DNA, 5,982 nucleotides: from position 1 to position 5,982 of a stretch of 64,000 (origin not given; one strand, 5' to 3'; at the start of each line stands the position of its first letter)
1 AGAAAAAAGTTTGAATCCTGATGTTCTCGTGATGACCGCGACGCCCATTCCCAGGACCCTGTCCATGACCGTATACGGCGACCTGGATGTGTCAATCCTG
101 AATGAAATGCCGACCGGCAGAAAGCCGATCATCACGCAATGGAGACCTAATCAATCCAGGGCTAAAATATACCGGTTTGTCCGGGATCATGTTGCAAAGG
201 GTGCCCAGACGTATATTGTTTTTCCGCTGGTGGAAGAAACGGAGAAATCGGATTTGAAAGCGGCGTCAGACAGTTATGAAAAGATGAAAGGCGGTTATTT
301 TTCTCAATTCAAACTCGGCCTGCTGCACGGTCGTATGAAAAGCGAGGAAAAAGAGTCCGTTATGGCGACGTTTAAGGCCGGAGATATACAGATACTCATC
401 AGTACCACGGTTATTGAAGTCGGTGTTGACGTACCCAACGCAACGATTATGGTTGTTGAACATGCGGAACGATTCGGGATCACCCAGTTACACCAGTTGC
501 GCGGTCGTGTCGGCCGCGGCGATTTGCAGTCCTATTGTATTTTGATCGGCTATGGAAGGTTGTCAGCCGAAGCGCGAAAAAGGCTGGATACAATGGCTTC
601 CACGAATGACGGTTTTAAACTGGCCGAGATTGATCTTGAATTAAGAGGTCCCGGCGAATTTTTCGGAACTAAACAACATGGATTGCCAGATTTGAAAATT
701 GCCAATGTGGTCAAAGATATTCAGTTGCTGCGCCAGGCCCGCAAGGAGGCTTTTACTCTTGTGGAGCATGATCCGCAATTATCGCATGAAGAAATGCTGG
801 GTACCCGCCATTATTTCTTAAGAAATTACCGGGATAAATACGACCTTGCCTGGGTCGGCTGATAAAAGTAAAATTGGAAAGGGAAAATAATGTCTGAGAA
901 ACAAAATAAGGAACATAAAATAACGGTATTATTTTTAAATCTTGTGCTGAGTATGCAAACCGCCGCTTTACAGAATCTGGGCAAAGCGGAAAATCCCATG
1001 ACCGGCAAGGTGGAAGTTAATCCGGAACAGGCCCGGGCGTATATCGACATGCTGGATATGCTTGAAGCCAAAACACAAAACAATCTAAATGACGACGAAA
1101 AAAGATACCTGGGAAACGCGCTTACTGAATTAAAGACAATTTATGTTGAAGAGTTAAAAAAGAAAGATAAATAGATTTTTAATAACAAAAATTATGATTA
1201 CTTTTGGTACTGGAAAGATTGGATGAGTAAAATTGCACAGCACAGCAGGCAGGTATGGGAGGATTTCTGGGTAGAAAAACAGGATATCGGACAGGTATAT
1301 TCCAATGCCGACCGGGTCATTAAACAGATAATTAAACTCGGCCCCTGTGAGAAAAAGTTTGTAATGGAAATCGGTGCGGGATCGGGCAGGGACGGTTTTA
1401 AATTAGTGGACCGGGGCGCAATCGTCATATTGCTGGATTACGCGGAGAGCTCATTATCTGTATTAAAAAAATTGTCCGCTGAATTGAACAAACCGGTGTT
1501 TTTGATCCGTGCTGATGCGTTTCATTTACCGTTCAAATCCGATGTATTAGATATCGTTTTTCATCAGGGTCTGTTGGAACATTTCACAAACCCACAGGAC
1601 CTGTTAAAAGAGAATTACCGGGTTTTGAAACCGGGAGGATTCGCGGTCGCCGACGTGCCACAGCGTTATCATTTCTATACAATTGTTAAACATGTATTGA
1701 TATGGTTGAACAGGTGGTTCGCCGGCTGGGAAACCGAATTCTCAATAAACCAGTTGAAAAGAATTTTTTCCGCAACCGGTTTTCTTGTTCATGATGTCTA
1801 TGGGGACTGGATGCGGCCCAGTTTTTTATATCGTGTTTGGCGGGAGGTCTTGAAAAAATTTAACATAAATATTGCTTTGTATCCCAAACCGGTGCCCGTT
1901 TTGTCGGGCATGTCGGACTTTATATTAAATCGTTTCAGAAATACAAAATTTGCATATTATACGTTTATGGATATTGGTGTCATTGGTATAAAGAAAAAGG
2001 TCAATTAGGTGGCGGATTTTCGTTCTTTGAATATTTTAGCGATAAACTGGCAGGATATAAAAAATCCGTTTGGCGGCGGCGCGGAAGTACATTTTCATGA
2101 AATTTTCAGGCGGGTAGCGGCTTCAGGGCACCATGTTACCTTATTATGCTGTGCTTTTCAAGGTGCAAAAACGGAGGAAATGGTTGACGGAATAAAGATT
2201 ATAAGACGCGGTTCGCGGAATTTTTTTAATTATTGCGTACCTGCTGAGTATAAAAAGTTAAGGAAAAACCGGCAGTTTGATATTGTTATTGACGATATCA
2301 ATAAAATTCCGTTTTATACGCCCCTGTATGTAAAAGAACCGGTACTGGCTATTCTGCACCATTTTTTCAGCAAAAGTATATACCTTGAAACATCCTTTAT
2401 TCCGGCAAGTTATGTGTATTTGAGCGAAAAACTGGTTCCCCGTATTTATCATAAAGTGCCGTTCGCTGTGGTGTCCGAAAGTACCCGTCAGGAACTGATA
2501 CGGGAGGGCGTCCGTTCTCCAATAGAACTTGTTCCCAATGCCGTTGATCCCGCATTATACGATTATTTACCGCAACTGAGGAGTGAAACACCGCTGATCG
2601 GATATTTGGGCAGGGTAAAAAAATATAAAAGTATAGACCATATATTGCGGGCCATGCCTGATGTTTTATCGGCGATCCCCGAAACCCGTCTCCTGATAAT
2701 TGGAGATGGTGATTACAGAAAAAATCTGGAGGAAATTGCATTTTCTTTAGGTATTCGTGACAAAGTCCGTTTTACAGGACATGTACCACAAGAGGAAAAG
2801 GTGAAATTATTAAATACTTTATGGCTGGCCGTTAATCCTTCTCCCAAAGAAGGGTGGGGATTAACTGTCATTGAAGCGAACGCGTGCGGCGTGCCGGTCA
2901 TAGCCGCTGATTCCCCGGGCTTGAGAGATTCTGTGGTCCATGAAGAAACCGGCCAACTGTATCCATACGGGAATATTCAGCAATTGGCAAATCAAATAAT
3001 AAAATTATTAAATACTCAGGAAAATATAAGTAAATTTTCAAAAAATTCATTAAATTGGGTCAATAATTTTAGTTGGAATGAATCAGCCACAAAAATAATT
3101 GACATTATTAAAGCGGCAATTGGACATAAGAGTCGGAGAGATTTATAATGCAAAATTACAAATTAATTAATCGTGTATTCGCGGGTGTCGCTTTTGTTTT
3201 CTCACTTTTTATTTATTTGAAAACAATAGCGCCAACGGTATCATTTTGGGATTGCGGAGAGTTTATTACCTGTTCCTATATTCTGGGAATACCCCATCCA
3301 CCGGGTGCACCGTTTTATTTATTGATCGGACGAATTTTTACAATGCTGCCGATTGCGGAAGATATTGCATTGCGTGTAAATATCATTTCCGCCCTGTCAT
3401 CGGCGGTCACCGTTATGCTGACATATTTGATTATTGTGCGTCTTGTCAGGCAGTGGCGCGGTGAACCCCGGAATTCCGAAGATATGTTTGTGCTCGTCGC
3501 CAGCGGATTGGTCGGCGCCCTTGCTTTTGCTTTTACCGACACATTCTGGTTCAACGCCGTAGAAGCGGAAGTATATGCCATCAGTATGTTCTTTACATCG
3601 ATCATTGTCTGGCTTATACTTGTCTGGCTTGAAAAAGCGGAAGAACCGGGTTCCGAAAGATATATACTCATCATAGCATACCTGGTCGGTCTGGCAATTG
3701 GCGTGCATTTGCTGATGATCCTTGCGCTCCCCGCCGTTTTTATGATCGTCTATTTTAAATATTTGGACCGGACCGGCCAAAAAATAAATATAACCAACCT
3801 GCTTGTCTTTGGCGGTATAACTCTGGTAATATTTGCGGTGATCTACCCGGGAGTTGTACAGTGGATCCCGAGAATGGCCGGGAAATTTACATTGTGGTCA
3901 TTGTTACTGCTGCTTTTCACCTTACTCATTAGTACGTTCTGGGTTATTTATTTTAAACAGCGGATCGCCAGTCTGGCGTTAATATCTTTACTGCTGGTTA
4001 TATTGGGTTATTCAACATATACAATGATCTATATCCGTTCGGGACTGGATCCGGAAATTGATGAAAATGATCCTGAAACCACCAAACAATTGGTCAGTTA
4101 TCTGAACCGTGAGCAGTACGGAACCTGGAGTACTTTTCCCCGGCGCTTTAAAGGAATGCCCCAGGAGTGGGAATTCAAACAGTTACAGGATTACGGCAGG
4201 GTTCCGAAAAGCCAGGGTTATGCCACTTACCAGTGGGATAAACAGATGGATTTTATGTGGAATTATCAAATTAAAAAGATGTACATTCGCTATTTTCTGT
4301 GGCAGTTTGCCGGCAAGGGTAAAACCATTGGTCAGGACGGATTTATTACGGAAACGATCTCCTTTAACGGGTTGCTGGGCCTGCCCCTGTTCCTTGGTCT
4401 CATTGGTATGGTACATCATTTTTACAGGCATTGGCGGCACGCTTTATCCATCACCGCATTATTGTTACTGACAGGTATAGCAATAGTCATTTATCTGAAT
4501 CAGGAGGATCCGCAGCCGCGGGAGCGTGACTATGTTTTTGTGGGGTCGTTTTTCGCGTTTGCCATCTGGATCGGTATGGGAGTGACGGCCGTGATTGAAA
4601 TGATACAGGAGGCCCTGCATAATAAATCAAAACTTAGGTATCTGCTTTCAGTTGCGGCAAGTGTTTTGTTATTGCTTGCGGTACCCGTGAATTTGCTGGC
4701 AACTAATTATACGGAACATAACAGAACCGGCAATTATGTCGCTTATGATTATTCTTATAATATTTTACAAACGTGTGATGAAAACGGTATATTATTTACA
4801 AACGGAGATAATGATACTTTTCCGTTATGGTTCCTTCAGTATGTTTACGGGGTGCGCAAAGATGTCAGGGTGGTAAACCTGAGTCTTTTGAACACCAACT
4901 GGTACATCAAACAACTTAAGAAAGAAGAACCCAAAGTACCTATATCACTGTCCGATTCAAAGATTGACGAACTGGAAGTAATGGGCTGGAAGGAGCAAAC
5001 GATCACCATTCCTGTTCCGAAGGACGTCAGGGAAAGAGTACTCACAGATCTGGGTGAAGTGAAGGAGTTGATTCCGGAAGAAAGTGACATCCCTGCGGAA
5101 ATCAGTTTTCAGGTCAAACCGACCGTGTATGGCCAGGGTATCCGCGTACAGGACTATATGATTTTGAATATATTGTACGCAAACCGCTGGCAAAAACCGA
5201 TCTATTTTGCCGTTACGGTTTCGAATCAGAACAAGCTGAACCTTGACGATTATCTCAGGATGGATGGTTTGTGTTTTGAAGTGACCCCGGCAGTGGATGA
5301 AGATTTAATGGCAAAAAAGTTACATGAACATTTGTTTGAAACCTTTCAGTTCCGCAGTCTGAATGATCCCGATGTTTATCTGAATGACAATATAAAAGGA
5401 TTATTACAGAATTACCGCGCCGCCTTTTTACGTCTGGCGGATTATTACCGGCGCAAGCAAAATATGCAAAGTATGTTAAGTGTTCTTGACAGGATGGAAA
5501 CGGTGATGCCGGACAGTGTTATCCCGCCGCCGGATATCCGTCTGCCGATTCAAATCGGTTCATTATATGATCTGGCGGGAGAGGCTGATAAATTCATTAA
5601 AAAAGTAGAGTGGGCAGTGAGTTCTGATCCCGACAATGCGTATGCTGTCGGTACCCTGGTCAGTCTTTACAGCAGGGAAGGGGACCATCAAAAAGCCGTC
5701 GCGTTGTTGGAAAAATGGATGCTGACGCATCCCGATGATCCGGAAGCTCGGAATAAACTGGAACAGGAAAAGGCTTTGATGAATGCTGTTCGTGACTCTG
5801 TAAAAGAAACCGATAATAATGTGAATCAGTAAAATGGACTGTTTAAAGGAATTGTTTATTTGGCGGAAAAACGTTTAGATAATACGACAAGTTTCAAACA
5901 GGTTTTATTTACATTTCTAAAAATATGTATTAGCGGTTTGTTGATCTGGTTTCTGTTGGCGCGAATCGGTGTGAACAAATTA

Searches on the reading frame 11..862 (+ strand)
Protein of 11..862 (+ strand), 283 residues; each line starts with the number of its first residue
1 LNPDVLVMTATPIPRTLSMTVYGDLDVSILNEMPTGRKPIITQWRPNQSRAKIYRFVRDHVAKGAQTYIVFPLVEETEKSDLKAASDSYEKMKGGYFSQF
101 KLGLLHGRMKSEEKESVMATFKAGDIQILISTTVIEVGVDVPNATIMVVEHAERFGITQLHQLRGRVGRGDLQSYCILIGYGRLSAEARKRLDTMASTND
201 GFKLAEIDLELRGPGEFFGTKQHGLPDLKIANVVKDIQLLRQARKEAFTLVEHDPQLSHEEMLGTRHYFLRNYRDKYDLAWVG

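Call 50: search_protein_families(library=pfam, proteins=[window:11-862:+], max_evalue=0.00001)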
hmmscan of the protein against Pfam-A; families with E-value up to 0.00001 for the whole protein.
window:11-862:+ (283 aa): 3 families
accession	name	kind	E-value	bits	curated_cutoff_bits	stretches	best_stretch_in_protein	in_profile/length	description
PF19833.4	RecG_dom3_C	-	1.7e-19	70.1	26.8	1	198-262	1-66/87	ATP-dependent DNA helicase RecG, domain 3, C-terminal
PF00271.37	Helicase_C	-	1e-18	68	23.5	1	56-169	9-108/110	Helicase conserved C-terminal domain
PF22590.2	Cas3-like_C_2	-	7.3e-06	26.7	27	0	84-170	14-104/106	CRISPR-associated nuclease/helicase Cas3, C-terminal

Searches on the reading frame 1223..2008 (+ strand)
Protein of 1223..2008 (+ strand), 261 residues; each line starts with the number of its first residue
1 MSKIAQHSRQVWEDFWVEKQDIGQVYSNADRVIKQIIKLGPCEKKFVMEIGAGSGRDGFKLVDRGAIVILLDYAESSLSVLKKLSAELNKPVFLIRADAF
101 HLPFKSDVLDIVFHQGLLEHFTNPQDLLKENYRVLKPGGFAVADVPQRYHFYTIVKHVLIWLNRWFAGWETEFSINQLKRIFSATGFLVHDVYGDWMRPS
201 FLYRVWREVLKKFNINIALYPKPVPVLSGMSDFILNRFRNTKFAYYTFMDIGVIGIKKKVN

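Call 50: search_protein_families(library=pfam, proteins=[window:1223-2008:+], max_evalue=0.00001)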
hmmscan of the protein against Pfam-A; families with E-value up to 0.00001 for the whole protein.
window:1223-2008:+ (261 aa): 6 families
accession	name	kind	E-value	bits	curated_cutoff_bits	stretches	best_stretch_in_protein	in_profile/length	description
PF08241.18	Methyltransf_11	-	4.6e-18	66.1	21.2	1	49-142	2-94/95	Methyltransferase domain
PF13649.12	Methyltransf_25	-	2.1e-15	57.6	27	1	47-139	1-97/97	Methyltransferase domain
PF13847.12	Methyltransf_31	-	2.5e-13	50.4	27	1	47-147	7-113/145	Methyltransferase domain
PF08242.18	Methyltransf_12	-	3.5e-11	44.1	30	1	48-140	1-97/98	Methyltransferase domain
PF01209.24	Ubie_methyltran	-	1.7e-07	31.3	20.1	1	45-141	49-149/233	ubiE/COQ5 methyltransferase family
PF13489.12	Methyltransf_23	-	1.1e-06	28.9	27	1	43-189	22-161/164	Methyltransferase domain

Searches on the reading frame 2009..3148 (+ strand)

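Call 50: search_protein_families(library=pfam, proteins=[window:2009-3148:+], max_evalue=0.00001)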
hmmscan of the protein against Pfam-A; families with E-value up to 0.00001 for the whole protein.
window:2009-3148:+ (379 aa): 5 families
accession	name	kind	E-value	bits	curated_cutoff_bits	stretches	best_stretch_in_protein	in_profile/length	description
PF00534.26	Glycos_transf_1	-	3.9e-41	140.9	26.4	1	191-348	12-170/172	Glycosyl transferases group 1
PF13692.12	Glyco_trans_1_4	-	4.9e-33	114.8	27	1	195-335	2-141/142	Glycosyl transferases group 1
PF13439.12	Glyco_transf_4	-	2.8e-14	53.9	28.5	1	23-182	2-169/170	Glycosyltransferase Family 4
PF20706.3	GT4-conflict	-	1e-09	38.3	26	1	157-309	159-320/385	Family 4 Glycosyltransferase in conflict systems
PF13524.12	Glyco_trans_1_2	-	3.4e-06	27.5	25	1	221-347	10-125/144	Glycosyl transferase-like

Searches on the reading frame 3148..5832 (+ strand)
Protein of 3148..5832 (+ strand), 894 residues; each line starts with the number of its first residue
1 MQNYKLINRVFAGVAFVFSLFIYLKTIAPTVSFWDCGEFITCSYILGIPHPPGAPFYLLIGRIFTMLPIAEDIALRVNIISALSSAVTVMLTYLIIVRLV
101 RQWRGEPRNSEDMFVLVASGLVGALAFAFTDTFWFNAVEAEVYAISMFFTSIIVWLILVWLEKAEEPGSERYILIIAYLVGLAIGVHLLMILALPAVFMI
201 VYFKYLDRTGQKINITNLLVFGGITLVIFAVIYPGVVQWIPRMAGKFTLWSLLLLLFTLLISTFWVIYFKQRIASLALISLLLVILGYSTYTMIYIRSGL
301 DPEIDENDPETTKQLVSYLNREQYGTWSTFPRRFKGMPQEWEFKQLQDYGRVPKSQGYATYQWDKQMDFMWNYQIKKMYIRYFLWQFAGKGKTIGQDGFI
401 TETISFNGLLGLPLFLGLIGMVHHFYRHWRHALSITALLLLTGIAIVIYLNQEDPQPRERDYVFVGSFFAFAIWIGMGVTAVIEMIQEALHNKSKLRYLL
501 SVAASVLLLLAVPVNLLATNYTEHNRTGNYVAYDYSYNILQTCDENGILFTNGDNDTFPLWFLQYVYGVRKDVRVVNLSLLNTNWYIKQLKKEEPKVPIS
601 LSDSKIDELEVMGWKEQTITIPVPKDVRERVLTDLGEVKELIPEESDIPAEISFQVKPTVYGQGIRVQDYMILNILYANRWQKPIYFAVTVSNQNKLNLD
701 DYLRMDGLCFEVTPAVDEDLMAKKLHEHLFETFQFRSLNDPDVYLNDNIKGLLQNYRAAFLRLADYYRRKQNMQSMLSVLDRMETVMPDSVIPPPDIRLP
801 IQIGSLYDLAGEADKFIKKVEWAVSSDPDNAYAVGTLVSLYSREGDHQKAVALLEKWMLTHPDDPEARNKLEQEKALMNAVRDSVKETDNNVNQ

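Call 50: search_protein_families(library=pfam, proteins=[window:3148-5832:+], max_evalue=0.00001)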
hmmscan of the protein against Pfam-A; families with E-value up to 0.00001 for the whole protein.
window:3148-5832:+ (894 aa): 1 family
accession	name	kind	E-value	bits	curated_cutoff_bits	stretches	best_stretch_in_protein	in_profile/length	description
PF11028.14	TMEM260-like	-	9.3e-69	231.2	24.2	1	35-205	1-174/179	Protein O-mannosyl-transferase TMEM260-like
